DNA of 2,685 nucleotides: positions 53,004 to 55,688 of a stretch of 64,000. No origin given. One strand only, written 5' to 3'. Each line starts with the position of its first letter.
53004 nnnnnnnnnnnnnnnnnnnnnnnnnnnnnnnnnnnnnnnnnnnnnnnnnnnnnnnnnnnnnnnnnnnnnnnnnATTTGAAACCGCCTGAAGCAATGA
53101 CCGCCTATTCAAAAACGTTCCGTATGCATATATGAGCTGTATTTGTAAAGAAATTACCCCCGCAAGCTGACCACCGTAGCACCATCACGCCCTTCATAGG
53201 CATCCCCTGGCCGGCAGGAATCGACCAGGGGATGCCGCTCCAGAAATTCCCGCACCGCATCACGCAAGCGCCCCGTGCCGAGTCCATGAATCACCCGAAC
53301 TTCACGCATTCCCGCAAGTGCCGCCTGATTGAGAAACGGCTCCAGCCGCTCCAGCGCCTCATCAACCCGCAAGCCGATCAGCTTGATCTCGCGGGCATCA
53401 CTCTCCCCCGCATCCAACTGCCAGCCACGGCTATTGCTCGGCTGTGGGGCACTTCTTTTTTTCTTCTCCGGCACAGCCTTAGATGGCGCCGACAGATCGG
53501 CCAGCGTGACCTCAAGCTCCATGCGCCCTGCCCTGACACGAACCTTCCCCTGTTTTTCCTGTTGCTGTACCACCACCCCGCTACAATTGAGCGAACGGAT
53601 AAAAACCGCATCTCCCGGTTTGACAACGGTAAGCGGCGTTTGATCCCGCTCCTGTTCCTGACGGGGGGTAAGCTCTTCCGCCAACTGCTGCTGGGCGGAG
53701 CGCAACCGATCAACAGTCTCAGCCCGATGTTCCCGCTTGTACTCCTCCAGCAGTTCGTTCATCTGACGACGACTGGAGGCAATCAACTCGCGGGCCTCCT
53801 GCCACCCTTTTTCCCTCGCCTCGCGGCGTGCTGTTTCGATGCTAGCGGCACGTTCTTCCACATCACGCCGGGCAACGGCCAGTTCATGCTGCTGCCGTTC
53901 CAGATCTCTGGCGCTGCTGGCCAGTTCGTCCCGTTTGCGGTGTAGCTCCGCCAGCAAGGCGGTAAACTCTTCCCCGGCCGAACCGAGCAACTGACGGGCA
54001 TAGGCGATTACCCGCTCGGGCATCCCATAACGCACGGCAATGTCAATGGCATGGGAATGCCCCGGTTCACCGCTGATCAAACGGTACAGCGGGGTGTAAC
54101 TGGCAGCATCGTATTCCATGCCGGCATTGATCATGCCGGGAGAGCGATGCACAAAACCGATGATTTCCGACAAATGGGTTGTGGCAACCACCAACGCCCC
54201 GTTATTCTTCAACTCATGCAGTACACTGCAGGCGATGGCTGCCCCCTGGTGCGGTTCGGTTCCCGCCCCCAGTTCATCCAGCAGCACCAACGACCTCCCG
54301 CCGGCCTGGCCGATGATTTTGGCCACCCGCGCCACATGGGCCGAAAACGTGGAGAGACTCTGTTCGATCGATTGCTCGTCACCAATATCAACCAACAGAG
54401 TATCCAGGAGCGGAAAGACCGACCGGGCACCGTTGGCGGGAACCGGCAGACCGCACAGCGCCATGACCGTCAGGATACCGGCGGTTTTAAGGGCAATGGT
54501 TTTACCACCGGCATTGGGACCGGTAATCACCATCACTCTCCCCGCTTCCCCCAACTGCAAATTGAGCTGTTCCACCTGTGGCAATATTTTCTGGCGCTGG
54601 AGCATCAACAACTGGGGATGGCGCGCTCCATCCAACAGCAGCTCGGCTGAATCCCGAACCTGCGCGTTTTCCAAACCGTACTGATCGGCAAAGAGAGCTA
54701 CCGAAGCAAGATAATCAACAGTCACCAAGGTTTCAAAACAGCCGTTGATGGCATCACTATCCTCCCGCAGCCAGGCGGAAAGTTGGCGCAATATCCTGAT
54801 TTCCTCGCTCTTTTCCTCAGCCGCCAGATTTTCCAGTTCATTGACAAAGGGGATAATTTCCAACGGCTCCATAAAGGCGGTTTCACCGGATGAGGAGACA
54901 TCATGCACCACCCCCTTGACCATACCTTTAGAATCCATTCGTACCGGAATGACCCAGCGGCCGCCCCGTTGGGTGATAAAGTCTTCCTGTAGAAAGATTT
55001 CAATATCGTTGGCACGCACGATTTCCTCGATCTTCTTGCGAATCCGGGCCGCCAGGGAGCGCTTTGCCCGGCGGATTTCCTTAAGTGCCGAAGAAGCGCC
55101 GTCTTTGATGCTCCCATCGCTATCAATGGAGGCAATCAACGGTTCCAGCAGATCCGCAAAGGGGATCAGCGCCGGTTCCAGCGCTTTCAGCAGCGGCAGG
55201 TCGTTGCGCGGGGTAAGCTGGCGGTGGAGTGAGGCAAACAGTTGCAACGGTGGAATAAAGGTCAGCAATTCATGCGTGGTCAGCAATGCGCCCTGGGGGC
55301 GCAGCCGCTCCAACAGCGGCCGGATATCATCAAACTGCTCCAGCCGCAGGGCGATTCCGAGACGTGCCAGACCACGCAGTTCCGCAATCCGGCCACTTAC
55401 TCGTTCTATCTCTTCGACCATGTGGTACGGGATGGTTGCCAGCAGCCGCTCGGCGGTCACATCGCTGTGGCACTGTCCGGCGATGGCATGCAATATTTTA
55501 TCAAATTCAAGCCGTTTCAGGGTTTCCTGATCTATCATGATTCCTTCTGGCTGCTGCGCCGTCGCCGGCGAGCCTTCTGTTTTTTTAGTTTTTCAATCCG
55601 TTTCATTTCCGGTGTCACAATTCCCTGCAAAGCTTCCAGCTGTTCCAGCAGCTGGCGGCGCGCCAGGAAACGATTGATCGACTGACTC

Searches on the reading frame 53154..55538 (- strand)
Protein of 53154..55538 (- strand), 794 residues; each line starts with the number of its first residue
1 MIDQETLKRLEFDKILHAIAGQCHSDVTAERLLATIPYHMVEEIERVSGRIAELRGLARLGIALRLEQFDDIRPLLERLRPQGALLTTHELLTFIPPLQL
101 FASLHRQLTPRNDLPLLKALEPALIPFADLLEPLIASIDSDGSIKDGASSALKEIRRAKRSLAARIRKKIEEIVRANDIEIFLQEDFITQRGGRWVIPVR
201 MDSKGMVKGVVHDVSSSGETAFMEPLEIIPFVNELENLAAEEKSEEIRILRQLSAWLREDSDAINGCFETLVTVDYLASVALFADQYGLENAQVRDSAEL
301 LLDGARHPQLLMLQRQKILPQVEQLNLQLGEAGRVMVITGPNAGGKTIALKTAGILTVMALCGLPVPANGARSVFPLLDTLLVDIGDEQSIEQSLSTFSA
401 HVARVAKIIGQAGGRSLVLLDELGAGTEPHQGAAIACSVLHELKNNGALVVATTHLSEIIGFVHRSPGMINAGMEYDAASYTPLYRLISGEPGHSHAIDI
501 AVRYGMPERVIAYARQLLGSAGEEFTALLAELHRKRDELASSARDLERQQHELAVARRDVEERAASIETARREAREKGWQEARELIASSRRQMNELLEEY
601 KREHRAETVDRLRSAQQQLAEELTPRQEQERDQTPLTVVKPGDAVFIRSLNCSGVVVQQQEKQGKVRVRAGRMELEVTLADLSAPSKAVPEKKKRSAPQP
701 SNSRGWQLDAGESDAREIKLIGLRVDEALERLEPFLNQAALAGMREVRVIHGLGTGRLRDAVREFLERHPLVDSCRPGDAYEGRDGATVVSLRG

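Call 5: search_protein_families(library=pfam, proteins=[window:53154-55538:-], max_evalue=0.1)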
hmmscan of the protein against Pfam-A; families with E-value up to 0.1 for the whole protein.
window:53154-55538:- (794 aa): 9 families
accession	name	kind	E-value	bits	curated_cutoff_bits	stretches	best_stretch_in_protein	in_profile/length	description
PF00488.27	MutS_V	-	5.3e-31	108.5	30.2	1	336-518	1-184/188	MutS domain V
PF01713.27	Smr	-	2.2e-23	82.7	25.7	1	718-793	1-77/77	Smr domain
PF20297.4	MSSS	-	9.7e-09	35.2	26.8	1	641-682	1-42/42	MutS2 and Smr-associated SH3 domain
PF13304.12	AAA_21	-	0.00093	19.8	27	0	335-357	1-23/304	AAA domain, putative AbiEii toxin, Type IV TA system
PF05192.23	MutS_III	-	0.0016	19.3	34.1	0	57-281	66-194/194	MutS domain III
PF24915.1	Spectrin_SESTD1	-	0.0059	17.4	27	0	381-436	24-81/110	SESTD1-like, spectrin repeat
PF10012.15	DUF2255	-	0.023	15.4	29.8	1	625-683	15-76/115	Uncharacterized protein conserved in bacteria (DUF2255)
PF12896.12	ANAPC4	-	0.043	13.8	23.1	0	32-63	116-147/203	Anaphase-promoting complex, cyclosome, subunit 4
PF25199.1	nSTAND_NTPase5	-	0.051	13.8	34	0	328-354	36-62/145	Novel STAND NTPase 5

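Call 6: search_protein_families(library=ncbifam, proteins=[window:53154-55538:-], max_evalue=0.1)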
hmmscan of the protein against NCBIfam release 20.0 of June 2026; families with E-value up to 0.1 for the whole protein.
window:53154-55538:- (794 aa): 10 families
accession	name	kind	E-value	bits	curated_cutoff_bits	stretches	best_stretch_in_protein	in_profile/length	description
TIGR01069.2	mutS2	equivalog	1.1e-227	758.3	400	1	4-792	2-790/790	endonuclease MutS2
NF052383.1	ATPase_KamC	equivalog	3.7e-57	194.3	300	1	60-460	57-432/508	lysine 5,6-aminomutase reactivase ATPase KamC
NF003810.1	PRK05399.1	equivalog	1.1e-40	140.1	480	1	37-519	304-790/793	DNA mismatch repair protein MutS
TIGR01070.1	mutS1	equivalog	1.6e-31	109.4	641.7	1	238-524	501-784/840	DNA mismatch repair protein MutS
NF033154.1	endonuc_SmrA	equivalog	0.0012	18.6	180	1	717-793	91-173/189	DNA endonuclease SmrA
TIGR01166.1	cbiO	subfamily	0.0027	17.2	211.8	0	414-456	145-186/190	cobalt ABC transporter, ATP-binding protein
TIGR02168.1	SMC_prok_B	equivalog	0.036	11.8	567.35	1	520-630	802-916/1181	chromosome segregation protein SMC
NF003432.0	PRK04946.1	equivalog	0.043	13.7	128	1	720-787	100-167/181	endonuclease SmrB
NF007813.0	PRK10522.1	equivalog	0.087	11.4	604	0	401-455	454-508/547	multidrug ABC transporter permease/ATP-binding protein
TIGR02169.1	SMC_prok_A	equivalog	0.088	10.4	729.4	0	523-624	323-424/1165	chromosome segregation protein SMC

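Call 10: find_related_loci(query=window:53154-55538:-, collection=genome_contigs, flank=10000)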
Query window:53154-55538:- (794 aa) in genome_contigs; peptide patterns used: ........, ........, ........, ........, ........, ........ (x = any residue, [..] = any of these).
600 stretches matched a pattern (row limit reached: there are more); 595 encode a relative of the query (tblastn E <= 1e-3); the best 80 are kept; 80 distinct loci.
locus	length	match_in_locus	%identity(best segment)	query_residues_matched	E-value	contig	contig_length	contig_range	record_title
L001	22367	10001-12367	63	1-793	0e+0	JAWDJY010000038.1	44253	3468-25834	MAG: Geobacteraceae bacterium isolate SKOL NODE_49_length_44253_cov_4.125006, whole genome shotgun sequence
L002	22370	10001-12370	62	1-793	0e+0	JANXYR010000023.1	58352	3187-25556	MAG: Geobacteraceae bacterium isolate GL140_3_metabat_67 GL140_3_k141_3367208, whole genome shotgun sequence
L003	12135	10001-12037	55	1-683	0e+0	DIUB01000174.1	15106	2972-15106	MAG TPA_asm: Geobacter sp. UBA6169 UBA6169_contig_61968, whole genome shotgun sequence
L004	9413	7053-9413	68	1-793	0e+0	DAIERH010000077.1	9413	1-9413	MAG TPA_asm: Geobacter sp. isolate clean1203 NODE_77_length_9413_cov_4.091581, whole genome shotgun sequence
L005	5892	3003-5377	61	1-792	0e+0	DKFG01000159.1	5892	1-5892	MAG TPA_asm: Geobacter sp. UBA6802 UBA6802_contig_29569, whole genome shotgun sequence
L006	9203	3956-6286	38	2-792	7e-137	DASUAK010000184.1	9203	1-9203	MAG TPA_asm: bacterium isolate SMAG_U2493 k141_47053, whole genome shotgun sequence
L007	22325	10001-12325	34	4-792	6e-127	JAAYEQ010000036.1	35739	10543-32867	MAG: Syntrophomonadaceae bacterium isolate AS07pgkLD_164 55939_AS07, whole genome shotgun sequence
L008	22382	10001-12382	34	1-793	8e-126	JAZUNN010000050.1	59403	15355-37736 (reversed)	MAG: Acutalibacteraceae bacterium isolate T1900044885_TS20190351.MAGScoT_cleanbin_000025 SGB_3224_k141_1611179, whole ge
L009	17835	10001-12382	37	4-792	3e-154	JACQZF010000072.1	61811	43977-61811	MAG: Nitrospirae bacterium isolate NC_groundwater_1560_Pr4_S-0.65um_46_16 SR1-18-Sp65_coassembly_scaffold_348659, whole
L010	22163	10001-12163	34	66-793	3e-124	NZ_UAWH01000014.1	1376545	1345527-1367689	Clostridium paraputrificum strain NCTC11833, whole genome shotgun sequence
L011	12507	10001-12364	33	7-793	4e-124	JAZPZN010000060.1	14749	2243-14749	MAG: Oscillospiraceae bacterium isolate T1900044645_TS20190111.MAGScoT_cleanbin_000006 SGB_1339_k141_1571579, whole geno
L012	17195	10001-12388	35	1-793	1e-123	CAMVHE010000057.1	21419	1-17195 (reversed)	MAG TPA_asm: uncultured Clostridia bacterium isolate SRR8387716_bin.18_metaWRAP_v1.3_MAG genome assembly, contig: ERZ142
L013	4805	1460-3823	34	8-793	5e-125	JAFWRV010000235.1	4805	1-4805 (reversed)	MAG: Clostridia bacterium isolate RGIG6013 Sheep_Omasum-4__c499540, whole genome shotgun sequence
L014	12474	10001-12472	35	2-790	1e-122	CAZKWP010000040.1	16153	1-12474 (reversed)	MAG TPA_asm: uncultured Syntrophomonadaceae bacterium isolate SRP192927_co3_537 genome assembly, contig: NODE_8117_lengt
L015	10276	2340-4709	34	2-793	1e-122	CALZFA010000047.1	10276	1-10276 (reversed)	MAG: uncultured Clostridia bacterium isolate SRR14474045_bin.36_metaWRAP_v1.3_MAG genome assembly, contig: ERZ9424079.27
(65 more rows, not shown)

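Call 28: find_related_loci(query=window:53154-55538:-, collection=metagenome_contigs, flank=10000)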
Query window:53154-55538:- (794 aa) in metagenome_contigs; peptide patterns used: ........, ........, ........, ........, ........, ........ (x = any residue, [..] = any of these).
600 stretches matched a pattern (row limit reached: there are more); 590 encode a relative of the query (tblastn E <= 1e-3); the best 80 are kept; 80 distinct loci.
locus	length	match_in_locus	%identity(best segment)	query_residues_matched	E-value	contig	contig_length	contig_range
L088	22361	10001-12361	68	1-793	0e+0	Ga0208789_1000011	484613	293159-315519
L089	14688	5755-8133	37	2-792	8e-150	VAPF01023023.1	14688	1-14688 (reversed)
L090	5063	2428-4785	35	1-793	8e-130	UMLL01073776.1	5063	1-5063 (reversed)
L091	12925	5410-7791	35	1-793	2e-128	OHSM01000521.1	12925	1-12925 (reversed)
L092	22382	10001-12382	35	1-793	3e-128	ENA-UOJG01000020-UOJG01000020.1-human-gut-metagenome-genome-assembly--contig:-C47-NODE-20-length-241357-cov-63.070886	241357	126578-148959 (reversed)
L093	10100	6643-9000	35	1-793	3e-127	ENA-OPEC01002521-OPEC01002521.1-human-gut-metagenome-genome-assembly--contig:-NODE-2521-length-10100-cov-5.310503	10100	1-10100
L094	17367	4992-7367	34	4-793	3e-124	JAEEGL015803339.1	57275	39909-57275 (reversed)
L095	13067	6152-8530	36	1-793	3e-124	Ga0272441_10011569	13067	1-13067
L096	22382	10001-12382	34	2-793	6e-124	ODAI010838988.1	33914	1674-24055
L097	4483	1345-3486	37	83-793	1e-125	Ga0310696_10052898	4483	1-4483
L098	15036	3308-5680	33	1-793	2e-122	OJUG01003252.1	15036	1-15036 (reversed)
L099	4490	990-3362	33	1-793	8e-124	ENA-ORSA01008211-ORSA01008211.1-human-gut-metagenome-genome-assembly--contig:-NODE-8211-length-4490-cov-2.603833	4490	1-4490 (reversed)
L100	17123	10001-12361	38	3-792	3e-121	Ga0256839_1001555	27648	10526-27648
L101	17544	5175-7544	33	2-793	1e-121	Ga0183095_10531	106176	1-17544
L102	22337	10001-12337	35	2-793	6e-121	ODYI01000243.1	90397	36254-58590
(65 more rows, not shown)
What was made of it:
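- Tried and rejected: Empty-site test in genome_contigs and metagenome_contigs, anchored on mutS2 (calls 10, 28).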

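Call 64: list_cluster_members(proteins=[P0001, window:53154-55538:-, window:43785-44741:+, P0002, P0019])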
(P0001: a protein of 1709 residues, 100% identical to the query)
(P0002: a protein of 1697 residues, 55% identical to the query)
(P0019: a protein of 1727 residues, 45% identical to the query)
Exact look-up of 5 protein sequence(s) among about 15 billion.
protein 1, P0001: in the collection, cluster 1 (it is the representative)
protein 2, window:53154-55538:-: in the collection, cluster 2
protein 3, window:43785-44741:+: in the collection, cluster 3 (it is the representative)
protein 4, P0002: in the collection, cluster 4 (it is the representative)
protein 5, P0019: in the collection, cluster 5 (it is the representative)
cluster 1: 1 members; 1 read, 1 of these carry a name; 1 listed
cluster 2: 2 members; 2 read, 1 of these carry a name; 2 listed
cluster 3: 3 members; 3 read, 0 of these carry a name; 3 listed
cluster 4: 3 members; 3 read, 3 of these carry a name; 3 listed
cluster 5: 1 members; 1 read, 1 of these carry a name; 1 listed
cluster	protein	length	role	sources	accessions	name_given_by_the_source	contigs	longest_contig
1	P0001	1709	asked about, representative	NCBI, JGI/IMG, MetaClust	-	\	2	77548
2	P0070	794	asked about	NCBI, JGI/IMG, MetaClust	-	\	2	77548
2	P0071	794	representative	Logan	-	-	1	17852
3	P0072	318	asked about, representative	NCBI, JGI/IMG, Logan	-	-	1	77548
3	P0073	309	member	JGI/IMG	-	-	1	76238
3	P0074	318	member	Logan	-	-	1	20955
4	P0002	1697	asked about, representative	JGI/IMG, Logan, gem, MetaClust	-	\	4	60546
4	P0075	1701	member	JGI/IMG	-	hypothetical protein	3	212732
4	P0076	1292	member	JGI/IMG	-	hypothetical protein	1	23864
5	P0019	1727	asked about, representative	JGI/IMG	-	hypothetical protein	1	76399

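Call 82: find_homologous_proteins(query=window:53154-55538:-, max_evalue=1e-100)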
Query window:53154-55538:- (794 aa): 6662 proteins with E <= 1e-100 among 8000 candidates; the best 120 are listed.
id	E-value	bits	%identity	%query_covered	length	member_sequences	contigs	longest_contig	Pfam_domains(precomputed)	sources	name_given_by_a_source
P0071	0.0e+0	1633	95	100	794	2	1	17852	PF20297.5,PF00488.28,PF01713.28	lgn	-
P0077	0.0e+0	1207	72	100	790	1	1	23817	PF20297.5,PF00488.28,PF01713.28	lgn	-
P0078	0.0e+0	1201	71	100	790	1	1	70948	PF20297.5,PF00488.28,PF01713.28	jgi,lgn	-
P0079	0.0e+0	1168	70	100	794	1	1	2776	PF20297.5,PF00488.28,PF01713.28,PF13304.13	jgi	jgi:DNA mismatch repair protein MutS2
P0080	0.0e+0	1166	71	100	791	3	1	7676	PF20297.5,PF00488.28,PF01713.28,PF13304.13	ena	-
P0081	0.0e+0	1164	70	100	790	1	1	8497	PF20297.5,PF00488.28,PF01713.28,PF13304.13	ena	-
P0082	0.0e+0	1162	69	100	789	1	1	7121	PF20297.5,PF00488.28,PF01713.28,PF13304.13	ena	-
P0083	0.0e+0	1162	70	100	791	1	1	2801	PF20297.5,PF00488.28,PF01713.28,PF13304.13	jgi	jgi:DNA mismatch repair protein MutS2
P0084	0.0e+0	1158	68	100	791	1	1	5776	PF20297.5,PF00488.28,PF01713.28,PF13304.13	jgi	-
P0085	0.0e+0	1156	69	100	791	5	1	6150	PF20297.5,PF00488.28,PF01713.28,PF13304.13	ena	-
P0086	0.0e+0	1156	70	100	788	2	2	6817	PF20297.5,PF00488.28,PF01713.28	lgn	-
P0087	0.0e+0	1153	68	100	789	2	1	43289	PF20297.5,PF00488.28,PF01713.28,PF13304.13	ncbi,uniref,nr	ncbi:endonuclease MutS2 [Pelotalea chapellei]|uniref:Endonuclease MutS2 n=1 Tax=Pelotalea chapellei 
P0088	0.0e+0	1151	63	100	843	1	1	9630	PF20297.5,PF00488.28,PF01713.28,PF13304.13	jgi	-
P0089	0.0e+0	1150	69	100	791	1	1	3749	PF20297.5,PF00488.28,PF01713.28,PF13304.13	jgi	jgi:DNA mismatch repair protein MutS2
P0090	0.0e+0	1150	68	100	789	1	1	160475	PF20297.5,PF00488.28,PF01713.28,PF13304.13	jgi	jgi:DNA mismatch repair protein MutS2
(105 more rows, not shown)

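Call 83: find_encoding_contigs(protein=P0078, flank=10000, max_places=1)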
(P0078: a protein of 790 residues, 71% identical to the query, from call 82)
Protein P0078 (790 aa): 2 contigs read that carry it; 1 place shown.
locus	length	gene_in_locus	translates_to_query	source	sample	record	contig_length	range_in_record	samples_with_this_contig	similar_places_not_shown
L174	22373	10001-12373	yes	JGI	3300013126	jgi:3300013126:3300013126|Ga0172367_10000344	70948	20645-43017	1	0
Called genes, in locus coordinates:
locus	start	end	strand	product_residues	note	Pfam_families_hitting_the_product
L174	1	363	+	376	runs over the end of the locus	PF12679:ABC2_membrane_2, PF12698:ABC2_membrane_3, PF01061:ABC2_membrane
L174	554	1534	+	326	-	PF00389:2-Hacid_dh, PF02826:2-Hacid_dh_C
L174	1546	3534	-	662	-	PF00330:Aconitase, PF00694:Aconitase_C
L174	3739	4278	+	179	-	PF00578:AhpC-TSA, PF08534:Redoxin, PF10417:1-cysPrx_C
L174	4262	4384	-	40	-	-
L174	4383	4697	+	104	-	PF01844:HNH, PF14279:HNH_5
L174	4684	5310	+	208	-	PF00702:Hydrolase, PF13419:HAD_2, PF13242:Hydrolase_like (weak)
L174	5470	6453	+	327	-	PF04055:Radical_SAM, PF13186:SPASM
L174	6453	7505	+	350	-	PF00155:Aminotran_1_2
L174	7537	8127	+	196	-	PF00475:IGPD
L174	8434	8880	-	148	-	PF00075:RNase_H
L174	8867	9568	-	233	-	PF01553:Acyltransferase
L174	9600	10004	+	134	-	PF00472:RF-1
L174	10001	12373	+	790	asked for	PF00488:MutS_V, PF20297:MSSS (weak), PF01713:Smr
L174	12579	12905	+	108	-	-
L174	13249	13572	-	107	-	-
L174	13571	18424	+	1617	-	PF13205:Big_5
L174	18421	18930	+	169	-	PF07963:N_methyl (weak)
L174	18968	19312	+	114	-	-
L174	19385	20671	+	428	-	-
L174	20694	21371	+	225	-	-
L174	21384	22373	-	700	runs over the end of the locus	PF00989:PAS, PF08448:PAS_4, PF13426:PAS_9, PF00989:PAS, PF13426:PAS_9, PF08447:PAS_3, PF02518:HATPase_c, PF00072:Response_reg, +2 more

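Call 85: search_protein_families(library=pfam, proteins=[L174:13571-18424:+, L174:18421-18930:+, L174:18968-19312:+, L174:19385-20671:+, L174:20694-21371:+, L174:12579-12905:+], max_evalue=0.01)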
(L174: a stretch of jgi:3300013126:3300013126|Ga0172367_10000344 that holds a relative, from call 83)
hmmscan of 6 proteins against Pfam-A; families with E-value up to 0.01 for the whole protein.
L174:13571-18424:+ (1617 aa): 1 family
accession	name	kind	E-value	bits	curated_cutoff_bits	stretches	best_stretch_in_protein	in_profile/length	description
PF13205.12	Big_5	-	2.4e-22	80.1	23.6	2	151-253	1-105/105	Bacterial Ig-like domain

L174:18421-18930:+ (169 aa): 2 families
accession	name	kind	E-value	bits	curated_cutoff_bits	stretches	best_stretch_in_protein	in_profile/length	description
PF07963.17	N_methyl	-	8.7e-07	28.7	21.2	1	3-25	4-26/27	Prokaryotic N-terminal methylation motif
PF12019.13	GspH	-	0.0034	18.3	21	1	42-134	2-93/108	Type II transport protein GspH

L174:18968-19312:+ (114 aa): 0 families

L174:19385-20671:+ (428 aa): 0 families

L174:20694-21371:+ (225 aa): 0 families

L174:12579-12905:+ (108 aa): 0 families
